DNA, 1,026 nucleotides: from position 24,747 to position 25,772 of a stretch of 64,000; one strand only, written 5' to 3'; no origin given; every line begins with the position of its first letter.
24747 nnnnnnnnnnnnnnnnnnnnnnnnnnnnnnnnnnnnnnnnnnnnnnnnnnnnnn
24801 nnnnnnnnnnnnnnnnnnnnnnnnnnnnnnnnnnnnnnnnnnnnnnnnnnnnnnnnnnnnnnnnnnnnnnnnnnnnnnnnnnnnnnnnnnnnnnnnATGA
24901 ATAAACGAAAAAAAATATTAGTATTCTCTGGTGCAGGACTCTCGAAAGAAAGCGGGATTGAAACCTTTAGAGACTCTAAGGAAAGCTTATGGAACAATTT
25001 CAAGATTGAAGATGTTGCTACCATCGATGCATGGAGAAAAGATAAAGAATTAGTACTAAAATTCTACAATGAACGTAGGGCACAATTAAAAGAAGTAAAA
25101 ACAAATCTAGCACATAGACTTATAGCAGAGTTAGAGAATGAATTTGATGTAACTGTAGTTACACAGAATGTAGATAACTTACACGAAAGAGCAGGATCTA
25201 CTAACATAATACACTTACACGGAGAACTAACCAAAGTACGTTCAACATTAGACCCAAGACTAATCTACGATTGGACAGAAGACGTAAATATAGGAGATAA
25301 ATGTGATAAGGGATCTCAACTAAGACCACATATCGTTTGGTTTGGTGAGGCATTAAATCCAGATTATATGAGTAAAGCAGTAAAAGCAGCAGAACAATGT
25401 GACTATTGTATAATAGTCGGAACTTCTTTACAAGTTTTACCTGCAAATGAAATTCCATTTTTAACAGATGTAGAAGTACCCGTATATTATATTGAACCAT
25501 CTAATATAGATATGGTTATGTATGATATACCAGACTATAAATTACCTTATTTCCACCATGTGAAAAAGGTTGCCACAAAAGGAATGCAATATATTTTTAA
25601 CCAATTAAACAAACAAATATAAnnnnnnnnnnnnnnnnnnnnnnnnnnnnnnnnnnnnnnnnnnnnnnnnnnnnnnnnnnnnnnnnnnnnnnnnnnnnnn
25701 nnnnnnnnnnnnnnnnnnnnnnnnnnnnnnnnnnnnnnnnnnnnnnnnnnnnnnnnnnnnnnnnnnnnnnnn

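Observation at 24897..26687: Sir2 deacylase/ADP-ribosyltransferase plus HD-domain phosphohydrolase gene pair in a phage context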

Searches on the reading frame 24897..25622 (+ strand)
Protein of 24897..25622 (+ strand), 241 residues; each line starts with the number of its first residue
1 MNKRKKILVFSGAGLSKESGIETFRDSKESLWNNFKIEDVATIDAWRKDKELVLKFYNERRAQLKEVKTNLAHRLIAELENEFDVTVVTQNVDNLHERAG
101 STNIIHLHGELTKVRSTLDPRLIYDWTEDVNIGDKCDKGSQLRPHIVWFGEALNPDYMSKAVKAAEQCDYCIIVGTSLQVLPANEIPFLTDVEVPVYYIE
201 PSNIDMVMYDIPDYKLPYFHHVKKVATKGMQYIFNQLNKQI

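Call 3: search_protein_families(library=pfam, proteins=[window:24897-25622:+], max_evalue=0.1)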
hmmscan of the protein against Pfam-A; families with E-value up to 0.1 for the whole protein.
window:24897-25622:+ (241 aa): 2 families
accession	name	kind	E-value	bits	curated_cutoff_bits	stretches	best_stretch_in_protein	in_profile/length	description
PF02146.23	SIR2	-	9.9e-43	146.6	24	1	12-182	1-180/180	Sir2 family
PF01959.21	DHQS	-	0.072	12.4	22.2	1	71-185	15-104/344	3-dehydroquinate synthase II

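Call 4: search_protein_families(library=ncbifam, proteins=[window:24897-25622:+], max_evalue=0.1)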
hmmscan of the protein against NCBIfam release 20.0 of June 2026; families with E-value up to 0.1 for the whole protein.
window:24897-25622:+ (241 aa): 7 families
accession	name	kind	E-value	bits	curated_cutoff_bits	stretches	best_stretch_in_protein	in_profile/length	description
NF001753.0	PRK00481.1-3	subfamily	1.5e-59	201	243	1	3-190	12-207/252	NAD-dependent protein deacylase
NF001755.0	PRK00481.1-5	equivalog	5e-54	183.1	318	1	3-185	39-224/278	Sir2 family NAD+-dependent deacetylase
NF040867.1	prot_deacyl_CobB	equivalog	3e-53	180.5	320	1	3-190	9-202/242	NAD-dependent protein deacetylase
NF001752.0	PRK00481.1-1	equivalog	2.6e-37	128.6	221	1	2-185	12-200/242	NAD-dependent protein deacylase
NF010736.0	PRK14138.1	equivalog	5.7e-33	114.2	395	1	4-191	11-202/244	NAD-dependent deacetylase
NF001754.0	PRK00481.1-4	equivalog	4.1e-32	111.2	252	1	2-192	13-205/244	NAD-dependent protein deacylase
NF003738.0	PRK05333.1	equivalog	1.1e-24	86.8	305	2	2-115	24-137/295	NAD-dependent protein deacetylase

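Call 5: search_protein_families(library=padloc, proteins=[window:24897-25622:+], max_evalue=0.1)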
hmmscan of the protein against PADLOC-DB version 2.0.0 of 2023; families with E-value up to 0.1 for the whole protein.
window:24897-25622:+ (241 aa): 0 families
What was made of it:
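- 24897..25622 (+): Class III (CobB/SIRT5-like) sirtuin, 241 aa, without the four zinc-binding cysteines. No PADLOC hit (call 5).
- There are no PADLOC hits (call 5). No model of a known defence or anti-defence family matched (call 5). None of the three proteins hits a PADLOC model (call 5).
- Tried and rejected: Defence-system membership: PADLOC scan of the three proteins gave nothing (call 5).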

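Call 6: search_protein_families(library=phrogs, proteins=[window:24897-25622:+], max_evalue=0.01)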
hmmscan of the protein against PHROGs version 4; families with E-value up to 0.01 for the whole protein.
window:24897-25622:+ (241 aa): 1 family
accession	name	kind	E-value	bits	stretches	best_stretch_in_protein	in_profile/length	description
phrog_2162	-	DNA, RNA and nucleotide metabolism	1.8e-45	156.3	1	2-190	8-215/277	Sir2 (NAD-dependent deacetylase)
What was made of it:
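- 24897..25622 (+): Pfam SIR2 E=1e-42 (call 3). phrog_2162 'Sir2 (NAD-dependent deacetylase)' E=2e-45 (call 6).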

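Call 8: search_solved_structures(query=window:24897-25622:+, show_alignments=2)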
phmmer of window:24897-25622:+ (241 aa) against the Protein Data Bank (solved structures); distinct sequences matched with E-value up to 0.001: 102 (the best 60 are shown).
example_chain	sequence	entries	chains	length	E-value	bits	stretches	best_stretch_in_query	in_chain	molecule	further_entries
6rxj_A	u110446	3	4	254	5.7e-45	156.8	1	4-184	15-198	NAD-dependent protein deacylase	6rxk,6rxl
1s5p_A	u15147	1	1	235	8.4e-45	156.2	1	5-184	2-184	NAD-dependent deacetylase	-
6rxm_A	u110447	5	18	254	2e-43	151.8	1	4-184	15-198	NAD-dependent protein deacylase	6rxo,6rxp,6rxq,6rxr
6rxs_A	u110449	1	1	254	2.6e-42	148.1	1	4-184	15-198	NAD-dependent protein deacylase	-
4twi_A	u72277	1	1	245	8.8e-42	146.4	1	5-193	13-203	NAD-dependent protein deacylase 1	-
1m2g_A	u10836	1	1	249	9.1e-42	146.3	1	5-193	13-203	Silent Information Regulator 2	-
1ici_A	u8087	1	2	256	1e-41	146.2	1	5-193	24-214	TRANSCRIPTIONAL REGULATORY PROTEIN, SIR2 FAMILY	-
1m2h_A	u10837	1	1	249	2.4e-41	144.9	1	5-193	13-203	Silent Information Regulator 2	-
1m2j_A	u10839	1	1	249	8.7e-41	143.1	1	5-193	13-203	Silent Information Regulator 2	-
1m2k_A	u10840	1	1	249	1.2e-40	142.6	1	5-193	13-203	Silent Information Regulator 2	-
1m2n_A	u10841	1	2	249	4.3e-40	140.8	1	5-193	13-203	Silent Information Regulator 2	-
1ma3_A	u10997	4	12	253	5.6e-35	124.1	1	3-191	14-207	Transcriptional regulatory protein, Sir2 family | NAD-dependent deacetylase 2 | NAD-dependent protein deacylase 2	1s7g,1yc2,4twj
6enx_A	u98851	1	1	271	9.9e-34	120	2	3-116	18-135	NAD-dependent protein deacylase sirtuin-5, mitochondrial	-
4utn_A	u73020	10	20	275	1e-33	119.9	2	3-116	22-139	NAD-DEPENDENT PROTEIN DEACYLASE SIRTUIN-5, MITOCHONDRIAL | SIRTUIN 5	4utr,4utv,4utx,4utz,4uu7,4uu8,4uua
6eo0_A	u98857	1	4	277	1.1e-33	119.9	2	3-116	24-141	NAD-dependent protein deacylase sirtuin-5, mitochondrial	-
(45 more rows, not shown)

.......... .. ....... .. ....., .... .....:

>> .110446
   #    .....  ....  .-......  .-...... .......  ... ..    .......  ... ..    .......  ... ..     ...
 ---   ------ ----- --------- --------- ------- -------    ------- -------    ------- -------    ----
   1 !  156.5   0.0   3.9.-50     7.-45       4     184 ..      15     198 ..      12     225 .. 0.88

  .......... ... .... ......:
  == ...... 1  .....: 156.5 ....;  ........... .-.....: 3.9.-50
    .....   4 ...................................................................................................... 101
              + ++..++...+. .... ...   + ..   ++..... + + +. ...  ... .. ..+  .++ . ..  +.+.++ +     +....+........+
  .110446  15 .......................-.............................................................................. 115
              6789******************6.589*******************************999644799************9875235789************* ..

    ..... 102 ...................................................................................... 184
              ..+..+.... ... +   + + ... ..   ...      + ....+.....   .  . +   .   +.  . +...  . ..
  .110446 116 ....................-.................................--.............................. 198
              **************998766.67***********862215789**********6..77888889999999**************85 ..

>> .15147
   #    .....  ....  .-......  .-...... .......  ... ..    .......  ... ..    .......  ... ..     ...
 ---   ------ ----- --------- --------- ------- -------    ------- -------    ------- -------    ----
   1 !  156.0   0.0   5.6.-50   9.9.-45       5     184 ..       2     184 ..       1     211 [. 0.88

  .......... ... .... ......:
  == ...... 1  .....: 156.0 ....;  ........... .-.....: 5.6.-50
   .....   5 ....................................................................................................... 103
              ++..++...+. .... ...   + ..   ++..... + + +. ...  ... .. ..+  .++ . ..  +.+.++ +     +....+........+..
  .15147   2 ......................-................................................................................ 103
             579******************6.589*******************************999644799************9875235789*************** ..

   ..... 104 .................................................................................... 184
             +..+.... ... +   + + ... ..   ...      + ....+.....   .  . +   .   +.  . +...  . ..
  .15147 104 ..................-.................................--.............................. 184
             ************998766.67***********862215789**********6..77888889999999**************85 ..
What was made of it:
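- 24897..25622 (+): PDB CobB 6rxj/1s5p at E about 1e-45, with alignment (call 8).
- On Sir2/sirtuin family: The alignment to CobB (call 8) shows GAGLS, TFR, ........, HLHG and VGTS.
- Checked: Best solved relatives are E. coli CobB 6rxj/1s5p at E about 1e-45 (call 8).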

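Call 22: find_homologous_proteins(query=window:24897-25622:+, max_evalue=0.001)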
Query window:24897-25622:+ (241 aa): 8000 proteins with E <= 0.001 among 8000 candidates; the best 120 are listed.
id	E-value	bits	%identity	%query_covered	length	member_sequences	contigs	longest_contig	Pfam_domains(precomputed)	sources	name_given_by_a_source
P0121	8.9e-146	502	91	99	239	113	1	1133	PF02146.24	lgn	-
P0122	4.0e-142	490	88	100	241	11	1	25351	PF02146.24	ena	-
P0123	2.4e-130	451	84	97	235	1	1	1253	PF02146.24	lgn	-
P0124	1.0e-119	416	75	100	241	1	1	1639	PF02146.24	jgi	jgi:NAD-dependent deacetylase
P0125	3.6e-112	392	74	99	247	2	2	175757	PF02146.24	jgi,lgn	-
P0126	6.3e-111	388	72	98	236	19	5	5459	PF02146.24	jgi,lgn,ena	-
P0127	9.7e-111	387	70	98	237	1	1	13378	PF02146.24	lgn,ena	-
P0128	4.7e-108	378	68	100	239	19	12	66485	PF02146.24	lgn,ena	-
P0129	3.0e-107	375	67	100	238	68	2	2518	PF02146.24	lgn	-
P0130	7.6e-105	368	66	100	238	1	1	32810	PF02146.24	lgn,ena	-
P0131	1.3e-104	367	71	97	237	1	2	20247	PF02146.24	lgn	-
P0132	4.3e-104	365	66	100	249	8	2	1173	PF02146.24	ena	-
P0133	4.6e-103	362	65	100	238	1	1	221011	PF02146.24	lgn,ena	-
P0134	8.2e-103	361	69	97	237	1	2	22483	PF02146.24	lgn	-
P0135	1.5e-102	360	67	98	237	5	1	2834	PF02146.24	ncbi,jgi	jgi:NAD-dependent deacetylase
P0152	1.2e-99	351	65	95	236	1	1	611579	PF02146.24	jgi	jgi:NAD-dependent deacetylase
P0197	3.8e-97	342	63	97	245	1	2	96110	PF02146.24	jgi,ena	jgi:NAD-dependent deacetylase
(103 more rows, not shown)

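Call 25: find_related_loci(query=window:24897-25622:+, collection=genome_contigs, flank=5000)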
Query window:24897-25622:+ (241 aa) in genome_contigs; peptide patterns used: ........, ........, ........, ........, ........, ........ (x = any residue, [..] = any of these).
600 stretches matched a pattern (row limit reached: there are more); 598 encode a relative of the query (tblastn E <= 1e-3); the best 80 are kept; 80 distinct loci.
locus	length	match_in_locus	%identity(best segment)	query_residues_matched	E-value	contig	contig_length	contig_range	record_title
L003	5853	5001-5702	54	1-239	1e-83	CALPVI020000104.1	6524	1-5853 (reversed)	MAG: Actinomyces viscosus isolate HRS-ES2-bin-206 genome assembly, contig: HRSG-E12-C8745, whole genome shotgun sequence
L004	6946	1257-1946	54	4-238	2e-80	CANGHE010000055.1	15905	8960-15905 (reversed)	MAG: Flavobacteriia bacterium isolate Jr-25may17-129 genome assembly, contig: Jr-25may17-C4302, whole genome shotgun seq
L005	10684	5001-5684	50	1-237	2e-73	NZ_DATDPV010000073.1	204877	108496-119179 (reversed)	MAG: Flavobacterium sp. isolate SMAG_U7930 k141_1547164, whole genome shotgun sequence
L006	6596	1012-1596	58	4-201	9e-74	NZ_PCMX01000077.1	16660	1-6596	Flavobacterium columnare NBRC 100251 = ATCC 23463 WGS0041_contig_77, whole genome shotgun sequence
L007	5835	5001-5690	54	4-235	3e-73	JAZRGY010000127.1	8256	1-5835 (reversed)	MAG: Candidatus Cryptobacteroides sp. isolate T1900045485_YK20190179.MAGScoT_cleanbin_000049 SGB_7344_k141_590996, whole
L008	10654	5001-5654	52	4-231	8e-73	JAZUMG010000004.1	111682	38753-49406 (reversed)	MAG: Candidatus Coprenecus sp. isolate T1900044897_TS20190363.MAGScoT_cleanbin_000005 SGB_3283_k141_2361820, whole genom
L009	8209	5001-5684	50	1-237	1e-72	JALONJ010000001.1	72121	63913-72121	MAG: Microscillaceae bacterium isolate Prado074 scaffold_446, whole genome shotgun sequence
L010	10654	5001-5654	52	4-231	1e-72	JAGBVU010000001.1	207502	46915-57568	MAG: Bacteroidales bacterium isolate RGIG9492 Yak_Cecum-5__c24378, whole genome shotgun sequence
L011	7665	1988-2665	49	5-240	4e-72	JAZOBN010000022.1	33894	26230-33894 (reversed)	MAG: Candidatus Coprenecus sp. isolate T1900044758_TS20190224.MAGScoT_cleanbin_000023 SGB_2322_k141_372821, whole genome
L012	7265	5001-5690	49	1-239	3e-72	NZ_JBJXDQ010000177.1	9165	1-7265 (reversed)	MAG: Flavobacterium sp. isolate R.bin.25 k127_1890099, whole genome shotgun sequence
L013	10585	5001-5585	55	4-201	6e-72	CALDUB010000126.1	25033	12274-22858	MAG: uncultured Saprospiraceae bacterium isolate L3_Bin_METABAT__6_1 genome assembly, contig: c_000000109537, whole geno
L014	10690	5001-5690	49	2-239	1e-71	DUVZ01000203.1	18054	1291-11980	MAG TPA_asm: Bacteroidales bacterium isolate AS08sgBPME_87 188776_AS08, whole genome shotgun sequence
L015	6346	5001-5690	52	4-235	9e-72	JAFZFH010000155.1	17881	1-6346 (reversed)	MAG: Bacteroidales bacterium isolate RGIG7714 Water_buffalos_Rectum-3__c492897, whole genome shotgun sequence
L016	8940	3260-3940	50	4-239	1e-71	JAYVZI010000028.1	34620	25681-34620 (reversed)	MAG: Bacteroidota bacterium isolate GL90_DN_metabinner_6 GL90_DN_metabinner_6_27, whole genome shotgun sequence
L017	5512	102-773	49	5-237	5e-71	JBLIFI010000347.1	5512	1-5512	MAG: Flammeovirgaceae bacterium isolate 3300049783_92 Ga0491198_0029600, whole genome shotgun sequence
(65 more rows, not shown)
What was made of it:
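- Closest known: Single-copy CobB-like sirtuins of Bacteroidota. Same: These are the closest cellular relatives, at 45-58% identity (call 25).
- The best 80 genome hits are nearly all Bacteroidota at 45-58% identity (call 25).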

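Call 78: predict_structure(alignment_id=A5)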
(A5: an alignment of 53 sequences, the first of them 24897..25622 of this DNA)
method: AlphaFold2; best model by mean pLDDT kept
length: 241 residues; sequences in the alignment: 53
mean_pLDDT: 89.9   pTM: 0.88
mean pLDDT of the five models: 89.9, 88.6, 87.9, 87.1, 86.8
residues with pLDDT >= 90: 173; 70-90: 51; 50-70: 16; < 50: 1
segments of 3 or more residues with pLDDT < 50: none
pLDDT, mean of each block of 10 residues (from residue 1): 85 90 66 84 94 95 92 98 96 95 96 93 93 94 92 92 97 81 87 94 73 90 95 90 63
secondary structure, 60 per line:
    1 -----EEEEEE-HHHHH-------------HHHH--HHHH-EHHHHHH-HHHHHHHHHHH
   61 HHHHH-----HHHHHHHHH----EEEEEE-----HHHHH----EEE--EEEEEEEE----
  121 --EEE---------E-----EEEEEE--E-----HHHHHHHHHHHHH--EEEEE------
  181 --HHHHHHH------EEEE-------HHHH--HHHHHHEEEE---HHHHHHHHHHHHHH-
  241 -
elements in order: E6-11 H13-17 H31-34 H37-40 H43-48 H50-65 H71-79 E84-89 H95-99 E104-106 E109-116 E123-125 E141-146 H155-167 E170-174 H183-189 E196-199 H207-210 H213-218 E219-222 H226-239
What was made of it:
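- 24897..25622 (+): AF2 model pLDDT 89.9 (call 78).
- On Sir2/sirtuin family: The AF2 model still predicts the small beta module with pLDDT 92-94 (call 78).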

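Call 81: fold_search(model_id=the predicted structure, library=pdb)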
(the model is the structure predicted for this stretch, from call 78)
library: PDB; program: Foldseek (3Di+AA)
matches with E <= 10: 1431; with E <= 0.001: 319
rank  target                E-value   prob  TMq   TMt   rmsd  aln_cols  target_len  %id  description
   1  1m2k                  6.0e-24  1.00  0.83  0.80   2.9       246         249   37  Sir2 homologue F159A mutant-ADP ribose complex (released 2003-04-08)
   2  1m2g                  1.1e-23  1.00  0.82  0.80   2.8       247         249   37  Sir2 homologue-ADP ribose complex (released 2003-04-08)
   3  1m2h                  1.3e-23  1.00  0.83  0.80   2.8       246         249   37  Sir2 homologue S24A mutant-ADP ribose complex (released 2003-04-08)
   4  1m2j                  1.3e-23  1.00  0.82  0.80   2.8       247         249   37  Sir2 homologue H80N mutant-ADP ribose complex (released 2003-04-08)
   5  1ici_A                1.6e-23  1.00  0.81  0.77   3.0       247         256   36  CRYSTAL STRUCTURE OF A SIR2 HOMOLOG-NAD COMPLEX (released 2001-05-02)
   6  1ici_B                1.9e-23  1.00  0.81  0.80   3.1       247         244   37  CRYSTAL STRUCTURE OF A SIR2 HOMOLOG-NAD COMPLEX (released 2001-05-02)
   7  1m2n_A                5.4e-23  1.00  0.82  0.80   2.9       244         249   37  Sir2 homologues (D102G/F159A/R170A) mutant-2'-O-acetyl ADP ribose complex (released 2003-04-08)
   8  6rxj_A                9.7e-23  1.00  0.81  0.83   3.0       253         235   37  Crystal structure of CobB wt in complex with H4K16-Acetyl peptide (released 2020-04-15)
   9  6rxm_A                6.8e-22  1.00  0.83  0.85   3.0       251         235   36  Crystal structure of CobB Ac2 (A76G, I131C, V162G) in complex with H4K16-Acetyl peptide (released 2020-04-15)
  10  6rxm_B                7.7e-22  1.00  0.82  0.84   3.2       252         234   35  Crystal structure of CobB Ac2 (A76G, I131C, V162G) in complex with H4K16-Acetyl peptide (released 2020-04-15)
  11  6rxm_E                1.1e-21  1.00  0.82  0.84   2.9       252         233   37  Crystal structure of CobB Ac2 (A76G, I131C, V162G) in complex with H4K16-Acetyl peptide (released 2020-04-15)
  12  1s5p_A                1.1e-21  1.00  0.79  0.84   3.1       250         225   37  Structure and substrate binding properties of cobB, a Sir2 homolog protein deacetylase from Eschericia coli. (released 2004-03-23)
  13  6enx                  1.5e-21  1.00  0.78  0.71   3.6       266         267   29  Zebrafish Sirt5 in complex with stalled bicyclic intermediate of inhibitory compound 10 (released 2017-11-01)
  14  6rxq_C                2.3e-21  1.00  0.79  0.84   3.1       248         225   36  Crystal structure of CobB Ac2 (A76G,I131C,V162A) in complex with H4K16Cr-2'OH-ADPr peptide intermediate after soaking (released 2020-04-15)
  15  6rxq_A                2.8e-21  1.00  0.79  0.85   2.8       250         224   36  Crystal structure of CobB Ac2 (A76G,I131C,V162A) in complex with H4K16Cr-2'OH-ADPr peptide intermediate after soaking (released 2020-04-15)
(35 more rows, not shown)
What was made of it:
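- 24897..25622 (+): Foldseek top hits are Sir2-Af1, CobB and SIRT5 at TM 0.8 (call 81).
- On Class III sirtuins (CobB/SIRT5 type): The top PDB hits by sequence and by fold are CobB, Sir2-Af1 and SIRT5 (calls 8, 81).
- Best matches are CobB, Sir2-Af1 and SIRT5 by sequence and fold (calls 8, 81).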

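Call 89: find_encoding_contigs(protein=P0152, flank=5000, max_places=1)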
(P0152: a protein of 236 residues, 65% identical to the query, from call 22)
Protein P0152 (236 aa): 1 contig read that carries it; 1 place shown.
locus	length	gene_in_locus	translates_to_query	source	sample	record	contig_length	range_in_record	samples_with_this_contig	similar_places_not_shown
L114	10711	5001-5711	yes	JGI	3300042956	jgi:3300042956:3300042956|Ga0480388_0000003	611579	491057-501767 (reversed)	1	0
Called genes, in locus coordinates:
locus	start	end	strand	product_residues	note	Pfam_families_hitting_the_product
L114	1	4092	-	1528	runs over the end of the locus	-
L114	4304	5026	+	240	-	PF01541:GIY-YIG (weak), PF07460:NUMOD3 (faint), PF22083:I-HmuI_NUMOD-like (weak)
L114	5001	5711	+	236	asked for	PF02146:SIR2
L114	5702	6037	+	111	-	-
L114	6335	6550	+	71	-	-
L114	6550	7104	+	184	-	-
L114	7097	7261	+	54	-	-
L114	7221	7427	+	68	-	-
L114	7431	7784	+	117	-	-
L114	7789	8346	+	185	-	-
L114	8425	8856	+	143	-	PF20216:DUF6576 (weak)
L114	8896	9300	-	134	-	-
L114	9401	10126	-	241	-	PF02086:MethyltransfD12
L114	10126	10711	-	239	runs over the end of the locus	-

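Call 90: find_encoding_contigs(protein=P0133, flank=5000, max_places=1)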
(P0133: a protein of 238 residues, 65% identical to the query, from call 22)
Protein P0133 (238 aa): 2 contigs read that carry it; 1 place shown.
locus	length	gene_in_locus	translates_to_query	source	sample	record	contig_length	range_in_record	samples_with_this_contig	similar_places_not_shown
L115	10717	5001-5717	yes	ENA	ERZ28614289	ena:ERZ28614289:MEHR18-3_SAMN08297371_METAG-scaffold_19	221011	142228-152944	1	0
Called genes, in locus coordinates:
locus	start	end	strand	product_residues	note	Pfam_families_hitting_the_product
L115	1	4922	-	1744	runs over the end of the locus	-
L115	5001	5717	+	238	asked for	PF02146:SIR2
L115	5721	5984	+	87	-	-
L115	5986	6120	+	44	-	-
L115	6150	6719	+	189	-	-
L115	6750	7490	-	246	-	-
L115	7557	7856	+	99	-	-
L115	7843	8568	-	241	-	PF02086:MethyltransfD12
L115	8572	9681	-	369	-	PF00675:Peptidase_M16, PF05193:Peptidase_M16_C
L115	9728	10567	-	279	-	-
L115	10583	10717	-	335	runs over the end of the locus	PF13155:Toprim_2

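Call 91: find_encoding_contigs(protein=P0197, flank=5000, max_places=1)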
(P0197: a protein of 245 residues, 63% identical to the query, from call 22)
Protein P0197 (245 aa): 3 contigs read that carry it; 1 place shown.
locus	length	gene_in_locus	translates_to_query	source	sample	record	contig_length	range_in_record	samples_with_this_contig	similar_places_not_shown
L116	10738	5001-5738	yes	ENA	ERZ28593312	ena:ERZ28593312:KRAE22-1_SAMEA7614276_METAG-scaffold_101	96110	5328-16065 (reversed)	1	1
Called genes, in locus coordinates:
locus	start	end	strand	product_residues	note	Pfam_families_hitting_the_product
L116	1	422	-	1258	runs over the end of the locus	-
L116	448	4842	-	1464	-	-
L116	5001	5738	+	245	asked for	PF02146:SIR2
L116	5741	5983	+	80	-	-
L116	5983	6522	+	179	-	-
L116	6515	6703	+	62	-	-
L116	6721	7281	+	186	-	-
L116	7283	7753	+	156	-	-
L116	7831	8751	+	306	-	-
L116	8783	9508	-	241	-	PF02086:MethyltransfD12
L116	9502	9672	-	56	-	-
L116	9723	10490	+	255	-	-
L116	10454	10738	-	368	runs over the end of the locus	PF00675:Peptidase_M16, PF05193:Peptidase_M16_C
